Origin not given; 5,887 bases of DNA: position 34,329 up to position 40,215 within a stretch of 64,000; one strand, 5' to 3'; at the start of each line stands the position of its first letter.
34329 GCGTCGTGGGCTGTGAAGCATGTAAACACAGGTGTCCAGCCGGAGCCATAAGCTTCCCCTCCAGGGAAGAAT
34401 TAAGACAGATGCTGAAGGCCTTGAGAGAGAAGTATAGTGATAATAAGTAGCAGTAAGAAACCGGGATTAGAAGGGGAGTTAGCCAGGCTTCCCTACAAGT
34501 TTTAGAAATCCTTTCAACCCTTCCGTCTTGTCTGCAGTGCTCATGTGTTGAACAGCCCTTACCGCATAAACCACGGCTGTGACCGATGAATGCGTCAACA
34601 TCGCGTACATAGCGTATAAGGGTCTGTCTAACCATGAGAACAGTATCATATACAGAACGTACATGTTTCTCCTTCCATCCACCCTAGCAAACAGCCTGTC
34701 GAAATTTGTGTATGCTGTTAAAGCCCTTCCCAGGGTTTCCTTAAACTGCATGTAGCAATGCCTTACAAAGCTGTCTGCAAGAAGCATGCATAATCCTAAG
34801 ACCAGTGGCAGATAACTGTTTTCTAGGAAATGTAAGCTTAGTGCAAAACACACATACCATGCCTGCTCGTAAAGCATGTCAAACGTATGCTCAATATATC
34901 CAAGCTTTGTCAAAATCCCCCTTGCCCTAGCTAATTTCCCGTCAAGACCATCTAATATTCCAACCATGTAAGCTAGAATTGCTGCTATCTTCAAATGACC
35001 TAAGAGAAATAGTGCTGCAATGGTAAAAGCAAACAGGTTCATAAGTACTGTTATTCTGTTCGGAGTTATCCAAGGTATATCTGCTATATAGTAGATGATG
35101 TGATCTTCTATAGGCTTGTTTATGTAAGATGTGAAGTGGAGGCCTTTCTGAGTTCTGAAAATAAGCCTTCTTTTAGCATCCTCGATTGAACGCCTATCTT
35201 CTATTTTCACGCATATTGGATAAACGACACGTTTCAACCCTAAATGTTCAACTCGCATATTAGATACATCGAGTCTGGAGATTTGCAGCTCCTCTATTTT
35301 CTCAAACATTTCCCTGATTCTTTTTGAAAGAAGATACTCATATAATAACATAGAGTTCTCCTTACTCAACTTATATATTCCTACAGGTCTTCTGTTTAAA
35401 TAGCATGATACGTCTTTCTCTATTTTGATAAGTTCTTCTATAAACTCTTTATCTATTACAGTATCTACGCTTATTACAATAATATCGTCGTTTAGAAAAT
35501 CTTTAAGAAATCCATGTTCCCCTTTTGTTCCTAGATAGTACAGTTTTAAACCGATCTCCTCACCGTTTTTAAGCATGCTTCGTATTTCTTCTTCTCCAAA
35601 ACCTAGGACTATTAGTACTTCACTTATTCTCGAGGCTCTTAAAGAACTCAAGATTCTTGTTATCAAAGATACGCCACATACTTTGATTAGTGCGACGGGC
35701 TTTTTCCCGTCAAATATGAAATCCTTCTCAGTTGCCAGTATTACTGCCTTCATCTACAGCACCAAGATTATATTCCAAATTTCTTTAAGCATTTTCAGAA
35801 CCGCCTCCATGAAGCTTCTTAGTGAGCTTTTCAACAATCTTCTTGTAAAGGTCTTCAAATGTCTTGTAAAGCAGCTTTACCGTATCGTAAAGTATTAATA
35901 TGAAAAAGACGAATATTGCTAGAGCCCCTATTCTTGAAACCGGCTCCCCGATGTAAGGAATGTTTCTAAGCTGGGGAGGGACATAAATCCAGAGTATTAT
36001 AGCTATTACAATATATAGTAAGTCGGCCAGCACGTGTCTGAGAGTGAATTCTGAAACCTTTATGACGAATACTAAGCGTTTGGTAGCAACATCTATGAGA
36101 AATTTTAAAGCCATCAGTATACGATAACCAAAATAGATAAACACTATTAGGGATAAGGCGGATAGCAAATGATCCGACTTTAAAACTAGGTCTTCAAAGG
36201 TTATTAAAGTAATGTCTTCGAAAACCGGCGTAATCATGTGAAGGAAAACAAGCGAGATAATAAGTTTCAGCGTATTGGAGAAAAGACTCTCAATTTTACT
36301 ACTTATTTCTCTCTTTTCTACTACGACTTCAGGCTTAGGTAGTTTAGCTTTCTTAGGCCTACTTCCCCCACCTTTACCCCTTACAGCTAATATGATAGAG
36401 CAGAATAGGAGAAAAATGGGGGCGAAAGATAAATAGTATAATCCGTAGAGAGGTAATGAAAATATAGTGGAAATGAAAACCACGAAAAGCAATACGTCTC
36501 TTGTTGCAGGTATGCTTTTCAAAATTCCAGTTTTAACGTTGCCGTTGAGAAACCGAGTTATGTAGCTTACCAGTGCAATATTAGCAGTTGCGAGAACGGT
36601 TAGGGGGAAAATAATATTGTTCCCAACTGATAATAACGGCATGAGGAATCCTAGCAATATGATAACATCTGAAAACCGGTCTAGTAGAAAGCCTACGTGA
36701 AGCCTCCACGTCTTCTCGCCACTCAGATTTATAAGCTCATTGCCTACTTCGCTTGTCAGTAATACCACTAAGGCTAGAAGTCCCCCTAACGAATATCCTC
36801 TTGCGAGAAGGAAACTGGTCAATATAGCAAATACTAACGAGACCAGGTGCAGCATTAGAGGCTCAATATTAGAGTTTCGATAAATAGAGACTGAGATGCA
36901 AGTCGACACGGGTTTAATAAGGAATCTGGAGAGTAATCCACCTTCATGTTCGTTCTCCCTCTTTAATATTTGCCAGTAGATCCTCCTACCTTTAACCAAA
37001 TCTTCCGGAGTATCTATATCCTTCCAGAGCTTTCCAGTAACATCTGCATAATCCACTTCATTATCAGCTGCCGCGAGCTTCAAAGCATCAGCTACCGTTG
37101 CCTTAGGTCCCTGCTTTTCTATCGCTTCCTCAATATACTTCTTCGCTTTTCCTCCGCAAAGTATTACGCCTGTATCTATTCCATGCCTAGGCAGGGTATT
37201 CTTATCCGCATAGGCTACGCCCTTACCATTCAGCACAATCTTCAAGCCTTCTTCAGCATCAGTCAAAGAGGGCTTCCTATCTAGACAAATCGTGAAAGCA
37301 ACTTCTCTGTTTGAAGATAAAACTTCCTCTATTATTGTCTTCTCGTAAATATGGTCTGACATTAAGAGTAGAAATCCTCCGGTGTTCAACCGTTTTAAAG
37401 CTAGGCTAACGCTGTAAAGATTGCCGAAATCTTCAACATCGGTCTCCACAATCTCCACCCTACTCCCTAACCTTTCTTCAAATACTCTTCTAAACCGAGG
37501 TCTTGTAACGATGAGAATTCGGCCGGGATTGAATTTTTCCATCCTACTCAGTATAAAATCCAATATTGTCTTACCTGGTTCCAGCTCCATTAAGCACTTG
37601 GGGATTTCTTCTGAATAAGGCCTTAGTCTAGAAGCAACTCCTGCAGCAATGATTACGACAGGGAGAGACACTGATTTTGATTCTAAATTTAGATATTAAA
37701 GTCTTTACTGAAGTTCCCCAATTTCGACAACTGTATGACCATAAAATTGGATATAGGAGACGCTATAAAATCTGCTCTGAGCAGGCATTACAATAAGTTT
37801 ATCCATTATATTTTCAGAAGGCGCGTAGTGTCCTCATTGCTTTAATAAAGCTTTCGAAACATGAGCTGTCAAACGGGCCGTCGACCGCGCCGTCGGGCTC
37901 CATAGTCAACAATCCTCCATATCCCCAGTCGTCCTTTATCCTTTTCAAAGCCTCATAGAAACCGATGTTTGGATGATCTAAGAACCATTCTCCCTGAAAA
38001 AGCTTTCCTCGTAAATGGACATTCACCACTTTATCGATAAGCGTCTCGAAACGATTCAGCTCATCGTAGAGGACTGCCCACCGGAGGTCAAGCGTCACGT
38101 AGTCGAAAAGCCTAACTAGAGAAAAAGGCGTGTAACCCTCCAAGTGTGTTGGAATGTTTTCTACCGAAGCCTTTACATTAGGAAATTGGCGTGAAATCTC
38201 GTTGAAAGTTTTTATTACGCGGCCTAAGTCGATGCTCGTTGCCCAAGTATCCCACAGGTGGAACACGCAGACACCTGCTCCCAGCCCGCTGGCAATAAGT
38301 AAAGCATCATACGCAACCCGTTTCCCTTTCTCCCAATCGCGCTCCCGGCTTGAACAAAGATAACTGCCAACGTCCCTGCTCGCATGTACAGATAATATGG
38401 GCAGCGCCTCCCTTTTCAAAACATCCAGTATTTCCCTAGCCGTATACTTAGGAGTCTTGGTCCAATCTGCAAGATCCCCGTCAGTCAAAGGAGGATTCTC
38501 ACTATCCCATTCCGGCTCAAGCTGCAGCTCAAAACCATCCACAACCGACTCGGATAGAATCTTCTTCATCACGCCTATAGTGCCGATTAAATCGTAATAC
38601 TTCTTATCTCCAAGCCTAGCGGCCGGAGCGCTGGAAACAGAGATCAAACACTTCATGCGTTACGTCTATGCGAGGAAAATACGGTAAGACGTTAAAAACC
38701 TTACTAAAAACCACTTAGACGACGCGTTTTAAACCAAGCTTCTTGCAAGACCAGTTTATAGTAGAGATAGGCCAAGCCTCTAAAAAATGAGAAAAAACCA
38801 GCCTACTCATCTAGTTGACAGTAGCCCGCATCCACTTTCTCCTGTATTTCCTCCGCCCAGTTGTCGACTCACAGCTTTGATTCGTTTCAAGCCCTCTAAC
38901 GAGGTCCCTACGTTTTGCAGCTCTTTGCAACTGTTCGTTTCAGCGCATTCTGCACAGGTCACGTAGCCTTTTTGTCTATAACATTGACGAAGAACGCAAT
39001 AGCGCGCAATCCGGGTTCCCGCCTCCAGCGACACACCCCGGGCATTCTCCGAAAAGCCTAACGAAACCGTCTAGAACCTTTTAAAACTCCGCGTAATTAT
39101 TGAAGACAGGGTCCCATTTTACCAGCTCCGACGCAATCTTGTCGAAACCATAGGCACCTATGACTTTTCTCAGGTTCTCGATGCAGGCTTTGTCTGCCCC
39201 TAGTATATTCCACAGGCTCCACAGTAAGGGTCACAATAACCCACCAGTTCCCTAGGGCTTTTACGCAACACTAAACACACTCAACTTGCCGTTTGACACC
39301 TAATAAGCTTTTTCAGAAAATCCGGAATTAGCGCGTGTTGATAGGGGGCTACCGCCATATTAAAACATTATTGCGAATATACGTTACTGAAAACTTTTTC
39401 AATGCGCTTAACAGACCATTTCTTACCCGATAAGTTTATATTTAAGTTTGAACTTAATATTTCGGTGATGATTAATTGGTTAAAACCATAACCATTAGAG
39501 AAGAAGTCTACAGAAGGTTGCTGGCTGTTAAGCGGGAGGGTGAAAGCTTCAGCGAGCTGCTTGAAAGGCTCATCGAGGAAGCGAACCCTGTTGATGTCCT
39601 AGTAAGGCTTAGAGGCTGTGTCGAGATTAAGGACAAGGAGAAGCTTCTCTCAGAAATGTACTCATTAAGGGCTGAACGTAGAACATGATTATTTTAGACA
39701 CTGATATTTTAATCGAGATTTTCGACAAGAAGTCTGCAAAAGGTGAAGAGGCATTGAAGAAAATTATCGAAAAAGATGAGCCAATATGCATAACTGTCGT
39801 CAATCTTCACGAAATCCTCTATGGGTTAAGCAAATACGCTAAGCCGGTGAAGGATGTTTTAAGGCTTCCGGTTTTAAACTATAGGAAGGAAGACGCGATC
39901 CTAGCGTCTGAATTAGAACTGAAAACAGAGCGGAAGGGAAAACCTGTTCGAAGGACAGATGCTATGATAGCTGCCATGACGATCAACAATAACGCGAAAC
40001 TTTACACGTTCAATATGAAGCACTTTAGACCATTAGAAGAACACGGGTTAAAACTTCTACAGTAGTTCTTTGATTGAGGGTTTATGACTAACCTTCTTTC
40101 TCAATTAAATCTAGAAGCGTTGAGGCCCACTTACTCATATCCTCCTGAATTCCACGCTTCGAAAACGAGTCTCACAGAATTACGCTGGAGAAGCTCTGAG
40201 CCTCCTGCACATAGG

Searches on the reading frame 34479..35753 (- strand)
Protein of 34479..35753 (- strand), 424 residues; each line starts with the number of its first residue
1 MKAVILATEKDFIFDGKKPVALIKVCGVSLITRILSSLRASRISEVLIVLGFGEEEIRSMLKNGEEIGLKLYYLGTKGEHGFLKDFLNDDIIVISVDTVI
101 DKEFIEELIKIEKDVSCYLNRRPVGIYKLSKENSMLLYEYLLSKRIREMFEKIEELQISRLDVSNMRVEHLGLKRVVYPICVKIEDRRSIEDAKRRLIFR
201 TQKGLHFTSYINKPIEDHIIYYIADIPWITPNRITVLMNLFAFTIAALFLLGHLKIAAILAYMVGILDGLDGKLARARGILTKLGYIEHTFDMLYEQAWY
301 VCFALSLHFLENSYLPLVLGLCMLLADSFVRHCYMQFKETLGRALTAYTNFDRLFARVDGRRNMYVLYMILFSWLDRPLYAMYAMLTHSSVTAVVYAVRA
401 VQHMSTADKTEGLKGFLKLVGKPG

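Call 51: search_protein_families(library=pfam, proteins=[window:34479-35753:-], max_evalue=0.00001)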
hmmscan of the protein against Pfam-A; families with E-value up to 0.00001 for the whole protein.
window:34479-35753:- (424 aa): 1 family
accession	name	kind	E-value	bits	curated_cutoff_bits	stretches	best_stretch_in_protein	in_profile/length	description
PF01066.26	CDP-OH_P_transf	-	1.8e-08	35.4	22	1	228-340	1-109/152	CDP-alcohol phosphatidyltransferase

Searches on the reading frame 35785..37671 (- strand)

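Call 51: search_protein_families(library=pfam, proteins=[window:35785-37671:-], max_evalue=0.00001)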
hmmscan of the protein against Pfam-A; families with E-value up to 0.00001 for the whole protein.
window:35785-37671:- (628 aa): 2 families
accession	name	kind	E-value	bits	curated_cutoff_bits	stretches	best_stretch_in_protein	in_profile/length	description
PF12804.13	NTP_transf_3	-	2.4e-12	47.8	27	1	5-120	1-110/160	MobA-like NTP transferase domain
PF00483.29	NTP_transferase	-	8.6e-09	35.8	21.2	1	6-122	3-125/245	Nucleotidyl transferase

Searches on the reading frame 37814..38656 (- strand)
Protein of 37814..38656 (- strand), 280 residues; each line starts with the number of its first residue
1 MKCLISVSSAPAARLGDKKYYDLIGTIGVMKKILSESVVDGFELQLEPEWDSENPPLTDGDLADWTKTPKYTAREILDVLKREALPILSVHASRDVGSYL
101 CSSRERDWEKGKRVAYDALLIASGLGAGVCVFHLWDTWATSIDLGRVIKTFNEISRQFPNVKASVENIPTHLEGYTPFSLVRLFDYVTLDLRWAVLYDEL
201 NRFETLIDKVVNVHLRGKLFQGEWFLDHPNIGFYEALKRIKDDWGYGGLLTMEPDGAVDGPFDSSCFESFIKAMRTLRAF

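Call 51: search_protein_families(library=pfam, proteins=[window:37814-38656:-], max_evalue=0.00001)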
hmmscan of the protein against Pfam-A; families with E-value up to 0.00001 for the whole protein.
window:37814-38656:- (280 aa): 1 family
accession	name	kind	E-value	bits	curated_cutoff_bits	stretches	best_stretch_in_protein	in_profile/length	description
PF01261.30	AP_endonuc_2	-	6.6e-07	29.7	31.1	1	40-253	10-228/249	Xylose isomerase-like TIM barrel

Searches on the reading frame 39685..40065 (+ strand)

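Call 51: search_protein_families(library=pfam, proteins=[window:39685-40065:+], max_evalue=0.00001)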
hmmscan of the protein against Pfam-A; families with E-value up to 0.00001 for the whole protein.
window:39685-40065:+ (126 aa): 1 family
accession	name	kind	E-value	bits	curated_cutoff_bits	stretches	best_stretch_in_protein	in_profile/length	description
PF01850.27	PIN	-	6.3e-13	49.8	23.6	1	2-111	1-112/120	PIN domain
